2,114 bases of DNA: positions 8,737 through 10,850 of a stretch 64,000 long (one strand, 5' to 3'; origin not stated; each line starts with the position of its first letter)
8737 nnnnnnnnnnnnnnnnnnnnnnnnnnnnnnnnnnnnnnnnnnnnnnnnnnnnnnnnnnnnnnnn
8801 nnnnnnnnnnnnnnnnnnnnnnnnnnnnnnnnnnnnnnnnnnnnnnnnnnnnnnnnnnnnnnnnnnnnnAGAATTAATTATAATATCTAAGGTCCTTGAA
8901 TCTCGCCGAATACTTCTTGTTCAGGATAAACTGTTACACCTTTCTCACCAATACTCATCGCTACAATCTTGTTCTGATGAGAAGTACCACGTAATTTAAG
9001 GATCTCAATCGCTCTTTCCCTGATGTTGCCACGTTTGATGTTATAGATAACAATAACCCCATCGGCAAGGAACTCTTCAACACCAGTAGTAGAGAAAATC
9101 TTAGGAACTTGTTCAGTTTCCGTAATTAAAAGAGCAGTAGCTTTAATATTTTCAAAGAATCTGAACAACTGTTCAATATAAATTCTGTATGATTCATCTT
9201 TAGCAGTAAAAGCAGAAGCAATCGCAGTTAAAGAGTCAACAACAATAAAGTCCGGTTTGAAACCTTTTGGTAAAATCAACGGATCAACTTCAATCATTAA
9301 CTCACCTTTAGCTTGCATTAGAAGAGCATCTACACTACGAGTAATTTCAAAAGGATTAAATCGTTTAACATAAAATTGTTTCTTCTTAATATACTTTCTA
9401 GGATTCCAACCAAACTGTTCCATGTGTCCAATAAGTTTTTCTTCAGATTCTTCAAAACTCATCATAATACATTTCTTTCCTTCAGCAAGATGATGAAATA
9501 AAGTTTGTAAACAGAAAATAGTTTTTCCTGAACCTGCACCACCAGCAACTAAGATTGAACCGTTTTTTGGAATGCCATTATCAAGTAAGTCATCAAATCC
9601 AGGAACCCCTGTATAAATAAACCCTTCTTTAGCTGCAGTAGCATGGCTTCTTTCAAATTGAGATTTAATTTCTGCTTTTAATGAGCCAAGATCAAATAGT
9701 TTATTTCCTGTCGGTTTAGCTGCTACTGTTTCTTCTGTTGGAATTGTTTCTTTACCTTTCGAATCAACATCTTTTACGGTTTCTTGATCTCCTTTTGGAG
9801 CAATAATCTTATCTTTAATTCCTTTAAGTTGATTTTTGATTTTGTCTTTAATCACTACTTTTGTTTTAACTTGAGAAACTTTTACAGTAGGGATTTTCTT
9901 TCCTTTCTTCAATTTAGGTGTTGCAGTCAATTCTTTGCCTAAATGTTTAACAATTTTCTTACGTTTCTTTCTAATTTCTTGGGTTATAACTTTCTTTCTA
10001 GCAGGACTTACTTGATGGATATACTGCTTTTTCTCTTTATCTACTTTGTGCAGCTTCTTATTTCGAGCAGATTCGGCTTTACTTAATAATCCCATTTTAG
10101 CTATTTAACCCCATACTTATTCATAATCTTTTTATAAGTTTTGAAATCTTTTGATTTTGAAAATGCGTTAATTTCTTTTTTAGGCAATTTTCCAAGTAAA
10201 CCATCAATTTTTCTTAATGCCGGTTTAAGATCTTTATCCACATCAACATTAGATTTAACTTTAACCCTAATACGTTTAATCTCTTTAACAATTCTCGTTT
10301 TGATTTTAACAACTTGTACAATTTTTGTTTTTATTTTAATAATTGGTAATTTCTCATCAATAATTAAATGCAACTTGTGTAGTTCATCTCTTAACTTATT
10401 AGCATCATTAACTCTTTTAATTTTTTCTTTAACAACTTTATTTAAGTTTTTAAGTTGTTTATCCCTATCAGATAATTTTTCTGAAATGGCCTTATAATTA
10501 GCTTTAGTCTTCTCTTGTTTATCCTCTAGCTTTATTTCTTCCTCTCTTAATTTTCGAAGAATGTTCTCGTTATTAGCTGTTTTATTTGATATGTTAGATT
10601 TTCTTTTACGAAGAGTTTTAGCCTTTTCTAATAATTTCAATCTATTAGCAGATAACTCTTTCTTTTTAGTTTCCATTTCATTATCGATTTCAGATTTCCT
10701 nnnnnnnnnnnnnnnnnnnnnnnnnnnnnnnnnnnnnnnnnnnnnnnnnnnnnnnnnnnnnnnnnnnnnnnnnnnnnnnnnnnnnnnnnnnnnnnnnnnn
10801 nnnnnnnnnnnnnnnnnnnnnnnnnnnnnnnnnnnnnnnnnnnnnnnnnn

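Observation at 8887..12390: Operon of TrkA-N protein, 630-aa coiled-coil protein and KaiC-like ATPase with a lysine-rich N-terminal extension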

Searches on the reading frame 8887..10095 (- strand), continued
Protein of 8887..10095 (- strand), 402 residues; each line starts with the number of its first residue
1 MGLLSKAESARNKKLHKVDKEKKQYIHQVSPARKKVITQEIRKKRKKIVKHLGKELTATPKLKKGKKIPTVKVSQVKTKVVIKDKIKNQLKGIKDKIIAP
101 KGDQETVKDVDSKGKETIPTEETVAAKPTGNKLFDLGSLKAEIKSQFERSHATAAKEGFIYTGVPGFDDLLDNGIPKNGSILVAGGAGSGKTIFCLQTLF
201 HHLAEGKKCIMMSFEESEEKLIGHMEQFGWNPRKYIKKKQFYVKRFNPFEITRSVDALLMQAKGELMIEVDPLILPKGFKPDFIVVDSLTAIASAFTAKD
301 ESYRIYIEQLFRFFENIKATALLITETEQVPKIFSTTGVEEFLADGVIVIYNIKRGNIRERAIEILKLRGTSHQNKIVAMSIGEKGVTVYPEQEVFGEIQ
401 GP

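Call 69: predict_structure(alignment_id=A6)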
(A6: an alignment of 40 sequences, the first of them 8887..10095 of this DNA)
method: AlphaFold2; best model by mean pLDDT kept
length: 402 residues; sequences in the alignment: 40
mean_pLDDT: 76.3   pTM: 0.62
mean pLDDT of the five models: 76.3, 75.2, 71.3, 67.6, 65.4
residues with pLDDT >= 90: 125; 70-90: 151; 50-70: 62; < 50: 64
segments of 3 or more residues with pLDDT < 50: 60-64, 66-83, 97-111, 117-129, 338-341, 400-402
pLDDT, mean of each block of 10 residues (from residue 1): 82 83 81 90 86 58 47 42 51 50 39 46 45 73 65 77 92 90 91 97 98 96 97 98 92 80 82 89 95 79 86 93 90 58 76 63 74 72 92 66 39
secondary structure, 60 per line:
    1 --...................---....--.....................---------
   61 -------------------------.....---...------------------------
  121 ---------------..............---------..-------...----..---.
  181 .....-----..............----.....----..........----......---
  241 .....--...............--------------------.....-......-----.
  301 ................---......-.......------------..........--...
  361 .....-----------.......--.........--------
elements in order: H3-21 H25-28 H31-51 H86-90 H136-149 E180-185 H191-204 E209-213 H218-227 H232-237 E241-245 H248-262 E283-287 H289-294 H300-316 E320-325 H327-333 E346-355 E358-365 E377-383 E386-394

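Call 75: fold_search(model_id=the predicted structure, library=pdb)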
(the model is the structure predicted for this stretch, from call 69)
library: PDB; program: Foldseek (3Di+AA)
matches with E <= 10: 1832; with E <= 0.001: 1126
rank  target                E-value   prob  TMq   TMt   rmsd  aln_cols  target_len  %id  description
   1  7s67_A                5.1e-20  1.00  0.46  0.38   6.3       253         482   25  Extended conformation of daytime state KaiC (released 2021-09-22)
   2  4tl7_D                7.8e-20  1.00  0.46  0.80   6.0       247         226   26  Crystal structure of N-terminal C1 domain of KaiC (released 2015-07-01)
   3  4tl8_D                7.8e-20  1.00  0.45  0.80   6.2       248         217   25  Crystal structure of N-terminal C1 domain of KaiC (released 2015-07-01)
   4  9ofh_A                8.8e-20  1.00  0.46  0.40   6.1       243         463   26  Extended conformation of dusk state KaiC (released 2025-05-14)
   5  4tl7_A                8.8e-20  1.00  0.46  0.79   6.0       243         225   27  Crystal structure of N-terminal C1 domain of KaiC (released 2015-07-01)
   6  4tl9_D                8.8e-20  1.00  0.45  0.80   6.3       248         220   26  Crystal structure of N-terminal C1 domain of KaiC (released 2015-07-01)
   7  7s66_A                9.9e-20  1.00  0.46  0.38   6.1       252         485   26  Extended conformation of nighttime state KaiC (released 2021-09-22)
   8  8zn5_F                1.1e-19  1.00  0.47  0.42   5.1       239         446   30  Crystal Structure of Designed Clock Protein KaiC (released 2025-04-16)
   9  5yz8_A                1.1e-19  1.00  0.46  0.81   5.7       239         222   28  Crystal Structure of N-terminal C1 domain of KaiC (released 2019-01-30)
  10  5yz8_B                1.3e-19  1.00  0.46  0.81   5.9       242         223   26  Crystal Structure of N-terminal C1 domain of KaiC (released 2019-01-30)
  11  4tlb_F                1.5e-19  1.00  0.45  0.81   6.0       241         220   26  Crystal structure of N-terminal C1 domain of KaiC (released 2015-07-01)
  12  8jon_A                1.5e-19  1.00  0.46  0.39   5.8       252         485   27  Structure of a synthetic circadian clock protein KaiC mutant of cyanobacteria Synechococcus elongatus PCC 7942 (released 2024-06-12)
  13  4tl7_F                1.5e-19  1.00  0.45  0.78   6.0       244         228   27  Crystal structure of N-terminal C1 domain of KaiC (released 2015-07-01)
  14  4tl7_C                1.6e-19  1.00  0.46  0.80   6.0       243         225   27  Crystal structure of N-terminal C1 domain of KaiC (released 2015-07-01)
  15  4tl7_E                1.7e-19  1.00  0.46  0.79   6.0       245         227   26  Crystal structure of N-terminal C1 domain of KaiC (released 2015-07-01)
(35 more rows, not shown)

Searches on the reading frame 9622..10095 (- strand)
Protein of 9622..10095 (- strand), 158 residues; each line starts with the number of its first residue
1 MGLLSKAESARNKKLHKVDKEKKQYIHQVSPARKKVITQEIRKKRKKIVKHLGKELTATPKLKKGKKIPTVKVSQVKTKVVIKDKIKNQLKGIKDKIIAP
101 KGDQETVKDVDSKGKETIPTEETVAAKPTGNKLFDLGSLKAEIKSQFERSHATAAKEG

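Call 24: search_protein_families(library=pfam, proteins=[window:9622-10095:-], max_evalue=10)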
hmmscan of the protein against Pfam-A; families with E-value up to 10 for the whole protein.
seq(158 aa): 2 families
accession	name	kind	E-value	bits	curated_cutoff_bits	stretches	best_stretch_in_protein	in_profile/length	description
PF02108.21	FliH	-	0.15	12.4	24.1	1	14-98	17-98/128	Flagellar assembly protein FliH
PF02963.22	EcoRI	-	1.5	8.3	22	1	17-95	26-105/257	Restriction endonuclease EcoRI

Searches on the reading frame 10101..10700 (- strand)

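Call 24: search_protein_families(library=pfam, proteins=[window:10101-10700:-], max_evalue=10)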
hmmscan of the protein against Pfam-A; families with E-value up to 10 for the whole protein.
window:10101-10700:- (199 aa): 6 families
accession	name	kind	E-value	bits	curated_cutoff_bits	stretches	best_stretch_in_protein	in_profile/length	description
PF20648.2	DUF6809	-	0.59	11.4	27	1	46-107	3-65/85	Family of unknown function (DUF6809)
PF22638.1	FlgK_D1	-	2.5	8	28.6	1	3-106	2-108/233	Flagellar hook-associated protein FlgK helical domain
PF14362.11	DUF4407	-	2.5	7.8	31.3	1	3-99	107-216/297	Domain of unknown function (DUF4407)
PF07151.18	DUF1391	-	4.2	7.5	27.3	1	179-190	27-38/48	Protein of unknown function (DUF1391)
PF00435.27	Spectrin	-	6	7.8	29.9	1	3-97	11-103/105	Spectrin repeat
PF05300.16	MIC19_MIC25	-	7.6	7.4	33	0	38-99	87-144/168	MICOS complex subunit MIC19/MIC25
